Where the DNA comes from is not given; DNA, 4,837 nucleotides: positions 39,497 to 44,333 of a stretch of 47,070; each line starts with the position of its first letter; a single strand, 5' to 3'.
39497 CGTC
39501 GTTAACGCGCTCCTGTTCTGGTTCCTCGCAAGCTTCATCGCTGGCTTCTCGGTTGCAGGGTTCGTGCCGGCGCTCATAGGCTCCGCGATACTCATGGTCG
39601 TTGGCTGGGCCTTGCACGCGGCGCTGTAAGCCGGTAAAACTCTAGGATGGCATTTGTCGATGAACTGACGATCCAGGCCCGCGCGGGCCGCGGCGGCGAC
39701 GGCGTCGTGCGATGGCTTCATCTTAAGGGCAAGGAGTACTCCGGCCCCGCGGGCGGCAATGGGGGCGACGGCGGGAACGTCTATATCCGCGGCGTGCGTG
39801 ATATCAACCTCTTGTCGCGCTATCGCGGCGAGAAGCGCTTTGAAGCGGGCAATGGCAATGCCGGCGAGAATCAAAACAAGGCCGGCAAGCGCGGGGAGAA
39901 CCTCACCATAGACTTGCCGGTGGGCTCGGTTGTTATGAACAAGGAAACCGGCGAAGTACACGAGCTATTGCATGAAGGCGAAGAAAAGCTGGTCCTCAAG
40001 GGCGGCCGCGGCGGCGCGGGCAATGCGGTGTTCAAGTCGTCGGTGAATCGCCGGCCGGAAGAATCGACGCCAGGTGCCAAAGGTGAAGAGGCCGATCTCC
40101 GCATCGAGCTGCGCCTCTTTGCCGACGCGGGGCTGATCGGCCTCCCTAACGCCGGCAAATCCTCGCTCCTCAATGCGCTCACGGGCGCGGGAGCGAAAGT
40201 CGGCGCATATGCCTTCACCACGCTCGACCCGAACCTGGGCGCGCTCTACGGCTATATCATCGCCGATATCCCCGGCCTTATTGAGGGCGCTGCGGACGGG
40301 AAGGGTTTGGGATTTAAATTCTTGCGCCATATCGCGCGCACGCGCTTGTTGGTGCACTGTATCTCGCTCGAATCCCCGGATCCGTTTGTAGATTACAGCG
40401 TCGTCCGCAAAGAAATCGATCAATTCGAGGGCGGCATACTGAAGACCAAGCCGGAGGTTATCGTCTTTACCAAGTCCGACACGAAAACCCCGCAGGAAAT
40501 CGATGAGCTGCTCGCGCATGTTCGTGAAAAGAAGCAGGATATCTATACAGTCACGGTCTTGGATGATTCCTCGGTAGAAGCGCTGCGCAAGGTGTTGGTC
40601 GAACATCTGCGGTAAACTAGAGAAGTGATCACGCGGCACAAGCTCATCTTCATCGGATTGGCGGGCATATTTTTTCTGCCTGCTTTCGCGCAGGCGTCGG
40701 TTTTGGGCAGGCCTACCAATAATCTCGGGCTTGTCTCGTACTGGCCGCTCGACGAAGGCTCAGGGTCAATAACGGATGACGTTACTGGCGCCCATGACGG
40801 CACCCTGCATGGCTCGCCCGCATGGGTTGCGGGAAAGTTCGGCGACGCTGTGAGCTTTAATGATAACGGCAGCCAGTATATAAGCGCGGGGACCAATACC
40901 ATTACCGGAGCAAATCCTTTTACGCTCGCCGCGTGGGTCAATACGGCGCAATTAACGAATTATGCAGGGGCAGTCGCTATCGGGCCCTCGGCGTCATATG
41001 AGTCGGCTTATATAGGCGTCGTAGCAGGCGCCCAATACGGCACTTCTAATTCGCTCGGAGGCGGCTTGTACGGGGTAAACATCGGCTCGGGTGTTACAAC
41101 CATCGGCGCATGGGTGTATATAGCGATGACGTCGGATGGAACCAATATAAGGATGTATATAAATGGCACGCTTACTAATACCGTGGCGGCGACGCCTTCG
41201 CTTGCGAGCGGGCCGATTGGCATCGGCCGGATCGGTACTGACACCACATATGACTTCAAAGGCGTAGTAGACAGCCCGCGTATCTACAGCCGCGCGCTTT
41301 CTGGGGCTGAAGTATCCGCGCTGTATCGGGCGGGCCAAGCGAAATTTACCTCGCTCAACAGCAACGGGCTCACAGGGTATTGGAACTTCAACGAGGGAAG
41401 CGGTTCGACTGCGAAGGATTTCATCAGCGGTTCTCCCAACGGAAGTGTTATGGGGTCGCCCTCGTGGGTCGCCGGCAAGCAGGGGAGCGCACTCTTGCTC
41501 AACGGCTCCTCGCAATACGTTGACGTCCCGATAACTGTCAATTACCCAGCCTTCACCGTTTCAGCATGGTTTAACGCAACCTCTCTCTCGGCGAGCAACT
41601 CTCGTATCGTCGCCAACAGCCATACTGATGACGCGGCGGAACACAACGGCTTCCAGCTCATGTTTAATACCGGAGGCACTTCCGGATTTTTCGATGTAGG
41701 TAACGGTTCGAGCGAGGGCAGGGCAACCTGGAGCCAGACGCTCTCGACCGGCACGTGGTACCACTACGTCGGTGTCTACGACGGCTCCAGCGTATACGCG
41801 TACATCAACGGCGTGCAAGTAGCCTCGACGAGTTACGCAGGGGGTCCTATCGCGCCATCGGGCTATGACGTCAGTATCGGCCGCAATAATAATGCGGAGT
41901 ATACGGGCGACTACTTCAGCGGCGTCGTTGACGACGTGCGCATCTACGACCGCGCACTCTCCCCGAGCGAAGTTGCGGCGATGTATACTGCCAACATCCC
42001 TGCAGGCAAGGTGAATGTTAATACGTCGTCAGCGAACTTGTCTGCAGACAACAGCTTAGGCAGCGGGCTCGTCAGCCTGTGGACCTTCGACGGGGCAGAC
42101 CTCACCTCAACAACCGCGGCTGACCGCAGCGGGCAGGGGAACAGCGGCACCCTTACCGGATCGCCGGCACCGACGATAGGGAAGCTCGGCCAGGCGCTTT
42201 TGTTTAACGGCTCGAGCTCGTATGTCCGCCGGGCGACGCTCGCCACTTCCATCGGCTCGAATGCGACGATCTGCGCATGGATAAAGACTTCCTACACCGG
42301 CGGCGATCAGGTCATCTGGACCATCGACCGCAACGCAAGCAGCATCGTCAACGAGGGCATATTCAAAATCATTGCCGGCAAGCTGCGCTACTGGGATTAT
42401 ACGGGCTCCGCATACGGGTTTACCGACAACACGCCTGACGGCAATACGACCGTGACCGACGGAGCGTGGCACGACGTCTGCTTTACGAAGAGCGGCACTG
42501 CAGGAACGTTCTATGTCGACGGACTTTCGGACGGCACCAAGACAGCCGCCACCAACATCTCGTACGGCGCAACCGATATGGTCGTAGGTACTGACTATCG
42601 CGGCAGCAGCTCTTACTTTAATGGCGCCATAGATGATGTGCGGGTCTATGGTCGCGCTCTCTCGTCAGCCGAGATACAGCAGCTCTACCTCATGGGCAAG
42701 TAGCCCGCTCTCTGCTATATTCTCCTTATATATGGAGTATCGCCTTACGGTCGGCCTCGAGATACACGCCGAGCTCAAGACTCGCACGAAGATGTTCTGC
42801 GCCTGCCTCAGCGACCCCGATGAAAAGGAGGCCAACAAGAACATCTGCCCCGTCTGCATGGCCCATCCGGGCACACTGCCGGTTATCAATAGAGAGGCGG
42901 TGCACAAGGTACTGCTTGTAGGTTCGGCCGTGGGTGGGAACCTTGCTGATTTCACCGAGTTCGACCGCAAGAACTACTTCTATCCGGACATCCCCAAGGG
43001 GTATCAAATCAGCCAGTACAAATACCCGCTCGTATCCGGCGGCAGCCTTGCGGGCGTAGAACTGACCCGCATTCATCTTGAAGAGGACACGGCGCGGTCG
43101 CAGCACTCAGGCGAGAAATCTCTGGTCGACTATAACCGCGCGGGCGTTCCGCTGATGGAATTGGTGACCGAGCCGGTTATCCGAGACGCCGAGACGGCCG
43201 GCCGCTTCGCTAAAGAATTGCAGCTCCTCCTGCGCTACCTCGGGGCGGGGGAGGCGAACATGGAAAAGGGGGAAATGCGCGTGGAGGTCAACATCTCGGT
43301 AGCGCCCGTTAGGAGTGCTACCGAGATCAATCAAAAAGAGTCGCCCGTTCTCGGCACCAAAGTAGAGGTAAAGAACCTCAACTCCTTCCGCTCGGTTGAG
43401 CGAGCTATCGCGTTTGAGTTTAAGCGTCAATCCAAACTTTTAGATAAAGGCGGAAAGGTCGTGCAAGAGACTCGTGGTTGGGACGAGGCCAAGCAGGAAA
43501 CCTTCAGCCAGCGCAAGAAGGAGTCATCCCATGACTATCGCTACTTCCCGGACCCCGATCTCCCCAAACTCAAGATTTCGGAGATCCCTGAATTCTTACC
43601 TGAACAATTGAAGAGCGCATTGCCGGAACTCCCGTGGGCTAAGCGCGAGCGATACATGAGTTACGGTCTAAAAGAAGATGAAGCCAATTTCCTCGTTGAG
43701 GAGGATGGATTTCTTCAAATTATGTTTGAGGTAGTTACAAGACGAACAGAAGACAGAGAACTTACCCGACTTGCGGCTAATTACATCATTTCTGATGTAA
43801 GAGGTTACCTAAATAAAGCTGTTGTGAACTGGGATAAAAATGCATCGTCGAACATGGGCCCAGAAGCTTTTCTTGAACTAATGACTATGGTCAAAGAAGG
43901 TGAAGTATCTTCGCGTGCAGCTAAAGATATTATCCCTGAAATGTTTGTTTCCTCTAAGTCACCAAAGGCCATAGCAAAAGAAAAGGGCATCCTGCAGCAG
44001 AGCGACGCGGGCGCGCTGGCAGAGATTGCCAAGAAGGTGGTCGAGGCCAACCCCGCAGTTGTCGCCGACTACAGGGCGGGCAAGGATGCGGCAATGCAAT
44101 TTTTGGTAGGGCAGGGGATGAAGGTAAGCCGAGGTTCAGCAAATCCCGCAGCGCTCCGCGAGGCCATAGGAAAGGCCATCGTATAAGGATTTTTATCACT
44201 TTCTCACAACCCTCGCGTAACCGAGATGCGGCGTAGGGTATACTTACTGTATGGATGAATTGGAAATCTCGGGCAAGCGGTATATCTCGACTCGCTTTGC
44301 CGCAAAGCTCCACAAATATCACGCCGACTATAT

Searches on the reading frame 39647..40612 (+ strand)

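Call 73: search_protein_families(library=pfam, proteins=[window:39647-40612:+], max_evalue=0.05)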
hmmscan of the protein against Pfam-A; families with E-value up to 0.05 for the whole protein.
window:39647-40612:+ (322 aa): 6 families
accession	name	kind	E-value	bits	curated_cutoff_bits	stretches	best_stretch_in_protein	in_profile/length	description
PF01018.28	GTP1_OBG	-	8.2e-44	149.4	27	1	4-157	1-155/155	GTP1/OBG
PF01926.29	MMR_HSR1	-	5.5e-22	78.4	21.9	1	161-276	2-113/113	50S ribosome-binding GTPase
PF02421.24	FeoB_N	-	4.6e-08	33.2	27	1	162-211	4-57/156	Ferrous iron transport protein B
PF03193.22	RsgA_GTPase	-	0.00095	19.5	30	0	270-320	56-107/174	RsgA GTPase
PF07490.16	Tir_receptor_N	-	0.027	14.8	25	1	94-129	132-167/269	Translocated intimin receptor (Tir) N-terminus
PF00350.29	Dynamin_N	-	0.028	14.9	27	0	164-181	4-21/168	Dynamin family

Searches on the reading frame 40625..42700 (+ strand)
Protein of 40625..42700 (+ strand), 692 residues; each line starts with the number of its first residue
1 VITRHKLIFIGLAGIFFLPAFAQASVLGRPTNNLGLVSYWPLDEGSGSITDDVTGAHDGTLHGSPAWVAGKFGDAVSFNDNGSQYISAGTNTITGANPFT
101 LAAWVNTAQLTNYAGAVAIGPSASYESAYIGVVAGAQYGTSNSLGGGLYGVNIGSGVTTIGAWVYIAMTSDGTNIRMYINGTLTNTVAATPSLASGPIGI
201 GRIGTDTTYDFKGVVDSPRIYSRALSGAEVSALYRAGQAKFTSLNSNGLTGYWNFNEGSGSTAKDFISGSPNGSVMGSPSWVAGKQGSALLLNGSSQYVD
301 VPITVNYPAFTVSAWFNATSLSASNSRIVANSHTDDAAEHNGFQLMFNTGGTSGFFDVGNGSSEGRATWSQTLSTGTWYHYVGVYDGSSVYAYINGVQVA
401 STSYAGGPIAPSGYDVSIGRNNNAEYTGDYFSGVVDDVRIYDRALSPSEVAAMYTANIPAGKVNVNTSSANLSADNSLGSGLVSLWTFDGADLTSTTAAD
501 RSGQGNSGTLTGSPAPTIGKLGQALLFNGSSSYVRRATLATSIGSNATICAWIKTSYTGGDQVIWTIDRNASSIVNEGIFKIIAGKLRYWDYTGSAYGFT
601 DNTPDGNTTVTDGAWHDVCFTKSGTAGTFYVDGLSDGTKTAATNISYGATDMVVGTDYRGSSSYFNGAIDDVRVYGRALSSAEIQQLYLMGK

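Call 73: search_protein_families(library=pfam, proteins=[window:40625-42700:+], max_evalue=0.05)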
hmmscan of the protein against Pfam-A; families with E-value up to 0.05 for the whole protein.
window:40625-42700:+ (692 aa): 7 families
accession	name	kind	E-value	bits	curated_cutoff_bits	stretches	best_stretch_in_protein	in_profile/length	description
PF13385.13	Laminin_G_3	-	3.8e-78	261.3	27.6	3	293-451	1-151/151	Concanavalin A-like lectin/glucanases superfamily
PF02210.31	Laminin_G_2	-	9.7e-09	36.2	22.9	1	607-676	47-125/126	Laminin G domain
PF02973.23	Sialidase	-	1.1e-07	32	26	0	171-232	115-183/189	Sialidase, N-terminal domain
PF06439.18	3keto-disac_hyd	-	7.8e-07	29.8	26.8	1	306-403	50-152/187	3-keto-disaccharide hydrolase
PF00054.30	Laminin_G_1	-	0.0017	19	24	0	606-677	46-128/131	Laminin G domain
PF00354.24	Pentaxin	-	0.0026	17.9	25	0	613-690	83-169/194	Pentaxin family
PF22925.3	TS_C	-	0.0041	17.2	27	0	364-447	118-201/202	Trans-sialidase, C-terminal domain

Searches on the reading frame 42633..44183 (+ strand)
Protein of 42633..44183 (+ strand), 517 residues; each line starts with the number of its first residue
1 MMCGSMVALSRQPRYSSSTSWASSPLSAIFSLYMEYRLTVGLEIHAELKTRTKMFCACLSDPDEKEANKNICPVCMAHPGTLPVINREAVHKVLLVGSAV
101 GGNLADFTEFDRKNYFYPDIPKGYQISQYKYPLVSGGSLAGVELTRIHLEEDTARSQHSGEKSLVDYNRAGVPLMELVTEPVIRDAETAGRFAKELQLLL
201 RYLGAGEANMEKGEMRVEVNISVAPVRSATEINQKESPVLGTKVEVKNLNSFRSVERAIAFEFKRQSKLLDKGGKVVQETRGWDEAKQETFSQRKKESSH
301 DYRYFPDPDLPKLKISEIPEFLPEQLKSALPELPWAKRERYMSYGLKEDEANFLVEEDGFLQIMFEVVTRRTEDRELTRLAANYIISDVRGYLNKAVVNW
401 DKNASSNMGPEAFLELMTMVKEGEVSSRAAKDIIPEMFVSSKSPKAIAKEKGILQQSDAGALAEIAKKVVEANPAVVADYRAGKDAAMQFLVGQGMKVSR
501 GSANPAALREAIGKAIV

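Call 73: search_protein_families(library=pfam, proteins=[window:42633-44183:+], max_evalue=0.05)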
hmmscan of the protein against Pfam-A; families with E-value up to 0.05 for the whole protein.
window:42633-44183:+ (517 aa): 2 families
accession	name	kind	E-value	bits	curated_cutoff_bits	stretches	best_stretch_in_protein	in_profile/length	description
PF02934.20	GatB_N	-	7.6e-104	347.2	23.4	1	39-317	2-273/277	GatB/GatE catalytic domain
PF02637.23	GatB_Yqey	-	1.5e-35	122.7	27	1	365-515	3-147/148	GatB domain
